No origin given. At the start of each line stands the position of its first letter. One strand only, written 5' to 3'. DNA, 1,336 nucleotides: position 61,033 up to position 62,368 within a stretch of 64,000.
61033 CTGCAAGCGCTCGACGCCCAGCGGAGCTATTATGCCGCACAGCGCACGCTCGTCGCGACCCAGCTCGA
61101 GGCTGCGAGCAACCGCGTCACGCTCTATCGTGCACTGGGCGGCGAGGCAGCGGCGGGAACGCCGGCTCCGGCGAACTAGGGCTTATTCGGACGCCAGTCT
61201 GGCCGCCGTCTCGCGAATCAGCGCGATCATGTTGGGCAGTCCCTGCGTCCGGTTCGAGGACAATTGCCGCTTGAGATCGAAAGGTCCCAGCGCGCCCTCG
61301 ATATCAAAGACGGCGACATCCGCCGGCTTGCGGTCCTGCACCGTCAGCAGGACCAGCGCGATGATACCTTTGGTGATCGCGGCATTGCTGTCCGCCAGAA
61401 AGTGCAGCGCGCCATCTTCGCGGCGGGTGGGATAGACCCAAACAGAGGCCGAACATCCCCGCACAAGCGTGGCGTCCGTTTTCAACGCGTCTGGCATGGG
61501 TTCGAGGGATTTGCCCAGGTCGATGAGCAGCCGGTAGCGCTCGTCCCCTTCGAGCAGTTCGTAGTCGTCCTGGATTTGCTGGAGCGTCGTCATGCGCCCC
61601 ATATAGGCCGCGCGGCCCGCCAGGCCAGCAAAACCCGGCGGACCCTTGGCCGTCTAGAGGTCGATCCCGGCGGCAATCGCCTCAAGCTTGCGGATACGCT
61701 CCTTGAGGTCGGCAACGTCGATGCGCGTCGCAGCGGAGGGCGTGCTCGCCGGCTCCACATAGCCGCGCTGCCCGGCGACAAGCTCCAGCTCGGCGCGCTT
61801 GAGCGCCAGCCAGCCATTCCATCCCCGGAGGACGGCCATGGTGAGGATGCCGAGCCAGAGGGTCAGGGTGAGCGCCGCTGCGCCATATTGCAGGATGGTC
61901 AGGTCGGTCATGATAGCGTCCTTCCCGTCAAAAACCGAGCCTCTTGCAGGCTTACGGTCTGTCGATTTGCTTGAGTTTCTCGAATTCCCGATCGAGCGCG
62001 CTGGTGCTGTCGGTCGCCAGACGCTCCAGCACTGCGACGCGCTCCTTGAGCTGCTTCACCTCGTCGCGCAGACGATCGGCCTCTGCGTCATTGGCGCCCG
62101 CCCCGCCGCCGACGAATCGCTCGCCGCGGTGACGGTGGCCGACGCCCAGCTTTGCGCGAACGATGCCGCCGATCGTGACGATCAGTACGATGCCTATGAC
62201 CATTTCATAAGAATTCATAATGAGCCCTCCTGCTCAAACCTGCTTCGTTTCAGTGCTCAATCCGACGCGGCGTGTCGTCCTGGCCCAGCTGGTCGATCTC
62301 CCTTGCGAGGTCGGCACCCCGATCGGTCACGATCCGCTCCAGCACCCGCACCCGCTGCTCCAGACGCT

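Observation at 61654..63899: pspA-pspB-pspC is followed by a tandem array of five small single-pass membrane proteins carrying the PspC C-terminal motif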

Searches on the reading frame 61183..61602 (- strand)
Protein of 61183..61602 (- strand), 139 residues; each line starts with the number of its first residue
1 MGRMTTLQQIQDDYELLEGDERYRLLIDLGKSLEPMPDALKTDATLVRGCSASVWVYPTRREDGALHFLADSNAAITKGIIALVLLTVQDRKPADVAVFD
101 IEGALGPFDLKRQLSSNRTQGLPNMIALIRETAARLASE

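Call 3: search_protein_families(library=pfam, proteins=[window:61183-61602:-], max_evalue=1)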
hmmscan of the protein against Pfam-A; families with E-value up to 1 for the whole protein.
window:61183-61602:- (139 aa): 1 family
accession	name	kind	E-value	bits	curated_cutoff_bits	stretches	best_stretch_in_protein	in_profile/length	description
PF02657.20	SufE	-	5.1e-33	113.9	27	1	18-131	9-120/121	Fe-S metabolism associated domain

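Call 4: search_protein_families(library=ncbifam, proteins=[window:61183-61602:-], max_evalue=1)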
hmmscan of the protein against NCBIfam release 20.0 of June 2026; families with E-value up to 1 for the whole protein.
window:61183-61602:- (139 aa): 3 families
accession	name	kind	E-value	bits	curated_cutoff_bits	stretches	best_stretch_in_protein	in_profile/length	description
NF006792.0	PRK09296.1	equivalog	3.6e-25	88.4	160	1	19-136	20-137/138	cysteine desulfuration protein SufE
TIGR03391.1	FeS_syn_CsdE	equivalog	3.8e-25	88.5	136.4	1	4-132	9-138/139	cysteine desulfurase sulfur acceptor subunit CsdE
NF011594.0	PRK15019.1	equivalog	6.4e-20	72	252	1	17-126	28-137/147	cysteine desulfurase sulfur acceptor subunit CsdE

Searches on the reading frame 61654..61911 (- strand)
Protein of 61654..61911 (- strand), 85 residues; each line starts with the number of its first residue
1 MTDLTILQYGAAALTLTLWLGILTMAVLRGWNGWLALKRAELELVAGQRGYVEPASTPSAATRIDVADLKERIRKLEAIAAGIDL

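Call 3: search_protein_families(library=pfam, proteins=[window:61654-61911:-], max_evalue=1)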
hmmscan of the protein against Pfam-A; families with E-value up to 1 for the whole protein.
window:61654-61911:- (85 aa): 1 family
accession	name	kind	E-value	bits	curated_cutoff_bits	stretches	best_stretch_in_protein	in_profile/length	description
PF14589.11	NrfD_2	-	0.023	14.9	27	1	7-56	89-142/281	Polysulfide reductase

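Call 4: search_protein_families(library=ncbifam, proteins=[window:61654-61911:-], max_evalue=1)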
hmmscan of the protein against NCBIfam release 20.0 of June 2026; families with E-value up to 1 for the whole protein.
window:61654-61911:- (85 aa): 0 families

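Call 71: search_protein_families(library=padloc, proteins=[window:61654-61911:-], max_evalue=0.01)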
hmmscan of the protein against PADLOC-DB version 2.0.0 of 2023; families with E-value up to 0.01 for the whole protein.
window:61654-61911:- (85 aa): 0 families

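Call 72: search_protein_families(library=phrogs, proteins=[window:61654-61911:-], max_evalue=0.01)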
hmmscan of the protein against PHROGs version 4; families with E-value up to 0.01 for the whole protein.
window:61654-61911:- (85 aa): 0 families

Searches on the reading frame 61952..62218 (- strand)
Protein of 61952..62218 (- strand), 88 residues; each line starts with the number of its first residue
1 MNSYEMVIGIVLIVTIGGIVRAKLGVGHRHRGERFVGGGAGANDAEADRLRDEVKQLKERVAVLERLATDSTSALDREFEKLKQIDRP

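Call 3: search_protein_families(library=pfam, proteins=[window:61952-62218:-], max_evalue=1)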
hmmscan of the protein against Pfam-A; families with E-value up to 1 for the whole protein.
window:61952-62218:- (88 aa): 4 families
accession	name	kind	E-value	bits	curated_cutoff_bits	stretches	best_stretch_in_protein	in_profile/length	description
PF10917.13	Fungus-induced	-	0.0046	17.7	24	1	1-40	1-40/50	Fungus-induced protein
PF13727.12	CoA_binding_3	-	0.13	12.7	25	1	6-80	52-125/175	CoA-binding domain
PF21825.2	crAss001_48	-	0.16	12.3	24.8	1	48-74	5-32/61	crAss001_48 related protein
PF08653.15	DASH_Dam1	-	0.21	11.9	26.6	0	69-86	9-26/56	DASH complex subunit Dam1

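Call 4: search_protein_families(library=ncbifam, proteins=[window:61952-62218:-], max_evalue=1)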
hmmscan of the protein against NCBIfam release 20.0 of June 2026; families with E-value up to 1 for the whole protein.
window:61952-62218:- (88 aa): 2 families
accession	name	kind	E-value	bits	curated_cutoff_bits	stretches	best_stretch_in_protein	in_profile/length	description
TIGR02978.1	phageshock_pspC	equivalog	0.0067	16.3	104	1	39-82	79-121/121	envelope stress response membrane protein PspC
NF008171.0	PRK10918.1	equivalog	0.024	13.7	339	1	7-73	101-167/346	phosphate ABC transporter substrate-binding protein PstS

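Call 71: search_protein_families(library=padloc, proteins=[window:61952-62218:-], max_evalue=0.01)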
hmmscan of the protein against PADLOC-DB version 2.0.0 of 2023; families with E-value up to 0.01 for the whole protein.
window:61952-62218:- (88 aa): 0 families

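Call 72: search_protein_families(library=phrogs, proteins=[window:61952-62218:-], max_evalue=0.01)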
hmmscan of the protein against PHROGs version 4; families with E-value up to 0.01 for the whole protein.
window:61952-62218:- (88 aa): 0 families
